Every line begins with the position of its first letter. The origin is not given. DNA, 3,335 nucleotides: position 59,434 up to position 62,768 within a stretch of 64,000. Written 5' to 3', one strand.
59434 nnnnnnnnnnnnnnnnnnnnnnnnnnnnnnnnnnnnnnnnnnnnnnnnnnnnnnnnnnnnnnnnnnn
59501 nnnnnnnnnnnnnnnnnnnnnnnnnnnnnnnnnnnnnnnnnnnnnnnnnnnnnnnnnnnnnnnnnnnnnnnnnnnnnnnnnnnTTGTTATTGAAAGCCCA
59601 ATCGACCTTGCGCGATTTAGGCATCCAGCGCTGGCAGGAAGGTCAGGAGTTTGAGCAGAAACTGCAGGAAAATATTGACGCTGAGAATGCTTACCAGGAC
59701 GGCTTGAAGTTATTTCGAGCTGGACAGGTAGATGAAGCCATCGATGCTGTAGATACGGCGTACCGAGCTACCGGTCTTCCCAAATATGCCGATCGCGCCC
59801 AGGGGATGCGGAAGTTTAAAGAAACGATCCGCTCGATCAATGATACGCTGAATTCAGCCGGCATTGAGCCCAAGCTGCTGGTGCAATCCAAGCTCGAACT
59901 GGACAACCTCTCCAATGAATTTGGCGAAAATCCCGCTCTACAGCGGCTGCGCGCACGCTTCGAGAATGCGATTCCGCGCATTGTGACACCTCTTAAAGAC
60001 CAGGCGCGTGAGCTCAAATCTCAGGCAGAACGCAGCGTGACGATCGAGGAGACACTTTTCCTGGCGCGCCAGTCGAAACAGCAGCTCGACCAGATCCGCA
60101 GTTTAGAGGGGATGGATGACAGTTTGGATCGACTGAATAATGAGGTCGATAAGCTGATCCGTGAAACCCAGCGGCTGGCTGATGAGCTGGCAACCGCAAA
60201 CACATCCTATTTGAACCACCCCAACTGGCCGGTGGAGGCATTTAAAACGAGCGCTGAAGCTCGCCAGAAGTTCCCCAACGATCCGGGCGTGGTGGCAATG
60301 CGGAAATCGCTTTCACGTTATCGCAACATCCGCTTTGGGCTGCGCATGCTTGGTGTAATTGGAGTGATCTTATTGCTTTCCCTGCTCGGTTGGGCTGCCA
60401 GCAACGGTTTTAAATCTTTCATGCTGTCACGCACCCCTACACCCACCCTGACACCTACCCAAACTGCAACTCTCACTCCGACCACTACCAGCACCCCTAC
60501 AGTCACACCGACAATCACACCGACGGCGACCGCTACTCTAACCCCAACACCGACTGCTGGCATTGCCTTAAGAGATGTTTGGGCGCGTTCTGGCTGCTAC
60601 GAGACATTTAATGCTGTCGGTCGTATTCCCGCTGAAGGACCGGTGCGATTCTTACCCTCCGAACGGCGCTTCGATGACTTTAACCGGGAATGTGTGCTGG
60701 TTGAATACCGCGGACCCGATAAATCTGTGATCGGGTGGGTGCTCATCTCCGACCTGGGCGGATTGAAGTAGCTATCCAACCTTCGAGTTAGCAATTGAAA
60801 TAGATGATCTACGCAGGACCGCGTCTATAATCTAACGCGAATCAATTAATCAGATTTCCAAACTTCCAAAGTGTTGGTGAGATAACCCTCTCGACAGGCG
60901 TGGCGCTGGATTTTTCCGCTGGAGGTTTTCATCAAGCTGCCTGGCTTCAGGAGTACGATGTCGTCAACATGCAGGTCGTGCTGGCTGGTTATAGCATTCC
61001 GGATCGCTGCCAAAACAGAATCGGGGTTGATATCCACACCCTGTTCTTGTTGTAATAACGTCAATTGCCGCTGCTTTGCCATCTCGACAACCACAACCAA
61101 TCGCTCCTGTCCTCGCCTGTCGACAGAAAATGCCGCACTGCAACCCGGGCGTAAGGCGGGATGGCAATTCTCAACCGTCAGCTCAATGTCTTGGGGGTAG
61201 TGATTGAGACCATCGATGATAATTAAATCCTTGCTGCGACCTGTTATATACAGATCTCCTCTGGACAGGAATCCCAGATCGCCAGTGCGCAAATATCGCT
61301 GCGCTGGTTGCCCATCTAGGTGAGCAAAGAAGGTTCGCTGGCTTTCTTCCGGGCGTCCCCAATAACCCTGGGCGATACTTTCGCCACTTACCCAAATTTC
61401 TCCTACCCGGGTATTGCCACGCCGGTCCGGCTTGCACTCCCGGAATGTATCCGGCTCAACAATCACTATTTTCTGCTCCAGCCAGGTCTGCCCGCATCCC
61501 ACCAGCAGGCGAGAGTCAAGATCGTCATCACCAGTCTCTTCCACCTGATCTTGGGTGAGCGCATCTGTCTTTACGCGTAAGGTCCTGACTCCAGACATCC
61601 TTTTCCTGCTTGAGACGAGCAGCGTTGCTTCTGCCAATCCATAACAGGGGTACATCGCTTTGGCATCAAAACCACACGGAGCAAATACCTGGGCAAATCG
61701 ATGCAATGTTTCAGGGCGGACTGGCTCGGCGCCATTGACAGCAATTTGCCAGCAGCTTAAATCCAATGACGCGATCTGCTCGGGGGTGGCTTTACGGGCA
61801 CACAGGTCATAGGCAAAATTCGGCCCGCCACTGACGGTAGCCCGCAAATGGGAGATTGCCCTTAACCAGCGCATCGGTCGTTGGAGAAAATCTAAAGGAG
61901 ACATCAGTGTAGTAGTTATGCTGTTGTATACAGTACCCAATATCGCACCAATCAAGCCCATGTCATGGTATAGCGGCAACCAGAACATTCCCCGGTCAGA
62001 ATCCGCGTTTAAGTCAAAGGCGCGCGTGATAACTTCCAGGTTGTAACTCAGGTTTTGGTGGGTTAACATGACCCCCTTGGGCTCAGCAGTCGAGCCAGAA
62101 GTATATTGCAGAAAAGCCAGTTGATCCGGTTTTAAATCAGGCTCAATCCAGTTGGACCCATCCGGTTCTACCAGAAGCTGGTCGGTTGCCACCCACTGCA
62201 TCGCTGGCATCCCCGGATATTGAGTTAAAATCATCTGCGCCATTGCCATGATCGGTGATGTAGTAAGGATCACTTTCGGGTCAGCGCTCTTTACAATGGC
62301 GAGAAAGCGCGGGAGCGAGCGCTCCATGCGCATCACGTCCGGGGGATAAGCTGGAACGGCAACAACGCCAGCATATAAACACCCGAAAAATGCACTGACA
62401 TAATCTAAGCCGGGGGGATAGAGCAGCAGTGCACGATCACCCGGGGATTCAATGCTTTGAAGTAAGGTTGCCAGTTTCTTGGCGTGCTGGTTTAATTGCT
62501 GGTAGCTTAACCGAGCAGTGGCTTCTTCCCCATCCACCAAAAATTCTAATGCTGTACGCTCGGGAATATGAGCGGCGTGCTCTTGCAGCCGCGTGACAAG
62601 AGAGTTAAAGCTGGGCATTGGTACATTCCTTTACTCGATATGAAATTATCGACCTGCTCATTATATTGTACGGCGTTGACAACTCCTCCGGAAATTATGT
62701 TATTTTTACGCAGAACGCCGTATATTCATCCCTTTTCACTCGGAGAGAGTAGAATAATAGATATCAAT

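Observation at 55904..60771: Tandem atypical kinase (D-x-K-x-x-H, IDW) translationally coupled to a TPR/TM/SH3-like partner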

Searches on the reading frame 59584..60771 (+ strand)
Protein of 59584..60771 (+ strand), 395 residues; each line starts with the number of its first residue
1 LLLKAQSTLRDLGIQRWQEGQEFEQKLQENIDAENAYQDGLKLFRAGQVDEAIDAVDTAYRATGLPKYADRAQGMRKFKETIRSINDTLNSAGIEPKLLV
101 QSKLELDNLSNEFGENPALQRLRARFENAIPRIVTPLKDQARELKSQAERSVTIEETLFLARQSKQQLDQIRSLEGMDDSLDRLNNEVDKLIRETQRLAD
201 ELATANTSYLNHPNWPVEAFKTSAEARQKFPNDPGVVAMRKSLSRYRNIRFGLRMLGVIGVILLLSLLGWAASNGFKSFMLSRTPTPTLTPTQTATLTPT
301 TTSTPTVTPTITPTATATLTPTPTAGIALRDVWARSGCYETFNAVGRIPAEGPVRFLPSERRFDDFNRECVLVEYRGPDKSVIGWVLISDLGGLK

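Call 3: search_protein_families(library=pfam, proteins=[window:59584-60771:+], max_evalue=1)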
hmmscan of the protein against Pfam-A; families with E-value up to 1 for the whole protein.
window:59584-60771:+ (395 aa): 4 families
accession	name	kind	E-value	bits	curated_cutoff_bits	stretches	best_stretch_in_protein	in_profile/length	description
PF02269.22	TFIID-18kDa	-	0.027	14.9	27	1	126-189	28-92/93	Transcription initiation factor IID, 18kD subunit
PF06013.18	WXG100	-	0.033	14.9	27.3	0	177-210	49-82/86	Proteins of 100 residues with WXG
PF15960.10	DUF4763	-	0.11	12.2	30.1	1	62-203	3-144/236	Domain of unknown function (DUF4763)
PF06103.16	DUF948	-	0.49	11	37.2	0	173-202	34-63/89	Bacterial protein of unknown function (DUF948)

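Call 4: search_protein_families(library=ncbifam, proteins=[window:59584-60771:+], max_evalue=1)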
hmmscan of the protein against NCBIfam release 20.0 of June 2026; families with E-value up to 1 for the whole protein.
window:59584-60771:+ (395 aa): 4 families
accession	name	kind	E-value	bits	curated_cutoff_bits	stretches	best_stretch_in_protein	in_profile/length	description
NF052309.1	conj_TF_TprA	exception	0.015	15.7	150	1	176-208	44-76/81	ICE element conjugation transcription factor TprA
TIGR02449.1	TIGR02449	hypoth_equivalog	0.093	13.1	55.4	1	181-201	2-22/65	TIGR02449 family protein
NF042955.1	Ppl_antiphage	equivalog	0.19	9.6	1000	1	22-147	504-626/882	anti-phage protein Ppl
NF011042.0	PRK14472.1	equivalog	0.26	11.2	198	0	148-205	48-103/175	F0F1 ATP synthase subunit B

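Call 69: search_protein_families(library=padloc, proteins=[window:59584-60771:+], max_evalue=0.01)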
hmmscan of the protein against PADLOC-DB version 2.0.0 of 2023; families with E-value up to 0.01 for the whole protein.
window:59584-60771:+ (395 aa): 1 family
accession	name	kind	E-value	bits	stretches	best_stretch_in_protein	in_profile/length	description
PDLC00516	JetC1|JetC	-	0.0067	12.5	1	103-200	263-360/1098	DUF3584 domain; MukB-like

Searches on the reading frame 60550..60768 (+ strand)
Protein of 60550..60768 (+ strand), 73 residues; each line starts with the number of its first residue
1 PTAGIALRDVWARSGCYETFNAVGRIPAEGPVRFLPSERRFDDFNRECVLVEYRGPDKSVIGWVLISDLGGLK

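Call 49: search_solved_structures(query=A4, max_evalue=10, show_alignments=2)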
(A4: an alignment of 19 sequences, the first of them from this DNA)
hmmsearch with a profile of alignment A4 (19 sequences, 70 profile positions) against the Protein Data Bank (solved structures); distinct sequences matched with E-value up to 10: 0.

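Call 50: search_protein_families(library=pfam, alignment_id=A4, max_evalue=10)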
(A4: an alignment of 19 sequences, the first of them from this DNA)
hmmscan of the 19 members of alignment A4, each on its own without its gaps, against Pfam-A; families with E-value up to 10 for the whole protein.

A. member 1, seq(70 aa): 1 family
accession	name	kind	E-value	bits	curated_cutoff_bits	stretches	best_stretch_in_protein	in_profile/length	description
PF11187.14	Mbeg1-like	-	0.06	13.2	21.1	1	46-63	36-53/224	Mbeg1-like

B. families by the number of members that match (of 19 scanned): 1 family
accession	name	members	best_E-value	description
PF11187.14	Mbeg1-like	2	0.06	Mbeg1-like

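Call 57: predict_structure(alignment_id=A5)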
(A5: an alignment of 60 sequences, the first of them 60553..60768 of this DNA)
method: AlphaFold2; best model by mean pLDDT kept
length: 72 residues; sequences in the alignment: 60
mean_pLDDT: 92.9   pTM: 0.80
mean pLDDT of the five models: 92.9, 92.9, 92.1, 91.5, 90.8
residues with pLDDT >= 90: 60; 70-90: 10; 50-70: 1; < 50: 1
segments of 3 or more residues with pLDDT < 50: none
pLDDT, mean of each block of 10 residues (from residue 1): 94 92 97 91 94 96 95 54
secondary structure, 60 per line:
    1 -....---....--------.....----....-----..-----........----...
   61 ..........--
elements in order: E2-5 E9-12 E21-25 E30-33 E46-53 E58-64 E68-70

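Call 59: fold_search(model_id=the predicted structure, library=pdb)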
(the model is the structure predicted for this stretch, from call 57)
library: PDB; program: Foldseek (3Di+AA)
matches with E <= 10: 463; with E <= 0.001: 0
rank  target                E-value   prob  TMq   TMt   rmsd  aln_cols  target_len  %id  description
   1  2krs_MODEL_1_A        4.4e-02  1.00  0.58  0.56   4.1        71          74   17  Solution NMR structure of SH3 domain from CPF_0587 (fragment 415-479) from Clostridium perfringens. Northeast  (released 2010-01-26)
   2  6biq_B                5.1e-02  1.00  0.70  0.20   3.3        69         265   17  Structure of NlpC2 from Trichomonas vaginalis (released 2018-11-07)
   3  6biq_A                7.9e-02  1.00  0.68  0.20   3.3        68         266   18  Structure of NlpC2 from Trichomonas vaginalis (released 2018-11-07)
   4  4j9f_C                1.3e-01  0.99  0.49  0.59   4.8        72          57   17  Crystal structure of the Abl-SH3 domain complexed with the high affinity peptide P0 (released 2014-01-29)
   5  9a7d_A                1.7e-01  1.00  0.61  0.10   3.5        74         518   15  Integrative model of YRVJ-YACD by crosslinking MS and deep learning (released 2024-09-18)
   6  2hbw                  1.8e-01  1.00  0.63  0.24   2.8        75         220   12  Crystal structure of a putative endopeptidase (ava_3396) from anabaena variabilis atcc 29413 at 1.05 A resolution (released 2006-08-08)
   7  2eko_MODEL_1_A        2.3e-01  0.72  0.43  0.37   7.8        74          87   12  Solution structure of RUH-073, a Pseudo Chromo Domain from Human cDNA (released 2007-09-25)
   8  6bim                  2.4e-01  1.00  0.68  0.19   3.3        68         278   20  Structure of NlpC1 from Trichomonas vaginalis (released 2018-11-07)
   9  4krt_B                2.6e-01  1.00  0.64  0.15   3.8        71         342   20  X-ray structure of endolysin from clostridium perfringens phage phiSM101 (released 2014-04-02)
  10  4krt_A                2.7e-01  1.00  0.65  0.15   3.6        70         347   20  X-ray structure of endolysin from clostridium perfringens phage phiSM101 (released 2014-04-02)
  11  7yqe_B                2.8e-01  1.00  0.62  0.29   3.3        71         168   10  Structure of human SRC regulatory domains in complex with the C-terminal PRRP motifs of GPR54. (released 2023-08-16)
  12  9ovi_A                2.8e-01  0.96  0.52  0.55   5.0        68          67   15  Crystal Structure of SH3-like_bac-type domain (79-145) of Conserved domain protein GBAA_2967 from Bacillus anthracis A (released 2025-06-11)
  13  2evr                  3.0e-01  0.99  0.63  0.23   2.7        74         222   14  CRYSTAL STRUCTURE OF A PUTATIVE GAMMA-D-GLUTAMYL-L-DIAMINO ACID ENDOPEPTIDASE (NPUN_R0659) FROM NOSTOC PUNCTIFORME PCC 7 (released 2005-11-22)
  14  3npf_B                3.2e-01  0.99  0.60  0.17   3.7        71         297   15  Crystal structure of a putative dipeptidyl-peptidase VI (BACOVA_00612) from Bacteroides ovatus at 1.72 A resolution (released 2010-07-28)
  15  1z9z_A                3.2e-01  0.98  0.56  0.65   3.7        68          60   19  Crystal structure of yeast sla1 SH3 domain 3 (released 2006-04-25)
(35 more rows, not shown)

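Call 71: search_solved_structures(query=A5, max_evalue=1)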
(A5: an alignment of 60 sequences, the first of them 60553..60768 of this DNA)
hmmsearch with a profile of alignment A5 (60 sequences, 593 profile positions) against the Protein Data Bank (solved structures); distinct sequences matched with E-value up to 1: 45.
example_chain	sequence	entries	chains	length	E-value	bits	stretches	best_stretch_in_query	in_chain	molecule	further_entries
8zvk_A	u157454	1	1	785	6.8e-05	24.7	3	468-517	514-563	AaBgIC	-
1na0_A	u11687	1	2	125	0.0003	22.5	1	116-151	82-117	designed protein CTPR3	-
6v8e_A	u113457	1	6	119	0.0015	20.2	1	116-151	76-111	Designed protein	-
1na3_A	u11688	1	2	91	0.0017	20.1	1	111-152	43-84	designed protein CTPR2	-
8bu0_A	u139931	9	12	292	0.0028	19.3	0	115-142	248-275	Consensus tetratricopeptide repeat protein | Crystal structure of an 8-repeat consensus TPR superhelix with Zinc. | Monomer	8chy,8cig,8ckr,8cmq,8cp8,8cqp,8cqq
5hrz_A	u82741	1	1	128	0.0032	19.1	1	111-152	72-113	TPR domain protein 1na0C3_3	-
3kd7_A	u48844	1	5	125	0.0057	18.3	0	122-151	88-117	CTPR390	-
6vfj_B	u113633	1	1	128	0.0062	18.2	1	109-144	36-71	I53_dn5B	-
2wqh_A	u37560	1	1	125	0.0067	18.1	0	112-150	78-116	CTPR3Y3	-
8ch0_A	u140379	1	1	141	0.007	18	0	212-252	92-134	Consensus tetratricopeptide repeat protein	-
2fo7_A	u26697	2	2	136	0.0088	17.7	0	212-252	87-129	SYNTHETIC CONSENSUS TPR PROTEIN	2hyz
9b0x_J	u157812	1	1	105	0.027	16.1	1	343-396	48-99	ATP synthase inhibitory factor 1, IF1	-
6vfh_A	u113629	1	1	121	0.028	16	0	110-143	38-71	T33_dn10A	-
3ieg_A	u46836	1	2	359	0.028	16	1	97-143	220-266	DnaJ homolog subfamily C member 3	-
6vl6_A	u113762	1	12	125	0.033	15.8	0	225-254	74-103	T33_dn2A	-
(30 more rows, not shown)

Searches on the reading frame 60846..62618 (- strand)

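Call 65: search_protein_families(library=pfam, proteins=[window:60846-62618:-], max_evalue=0.01)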
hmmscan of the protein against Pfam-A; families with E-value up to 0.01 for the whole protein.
window:60846-62618:- (590 aa): 2 families
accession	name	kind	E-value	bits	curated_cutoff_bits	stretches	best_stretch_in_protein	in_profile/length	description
PF00501.34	AMP-binding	-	2.6e-64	217.9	29.9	1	11-420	1-384/384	AMP-binding enzyme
PF23024.1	AMP-dom_DIP2-like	-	3.8e-17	62.7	27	1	464-586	2-107/110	Disco-interacting protein 2-like, AMP domain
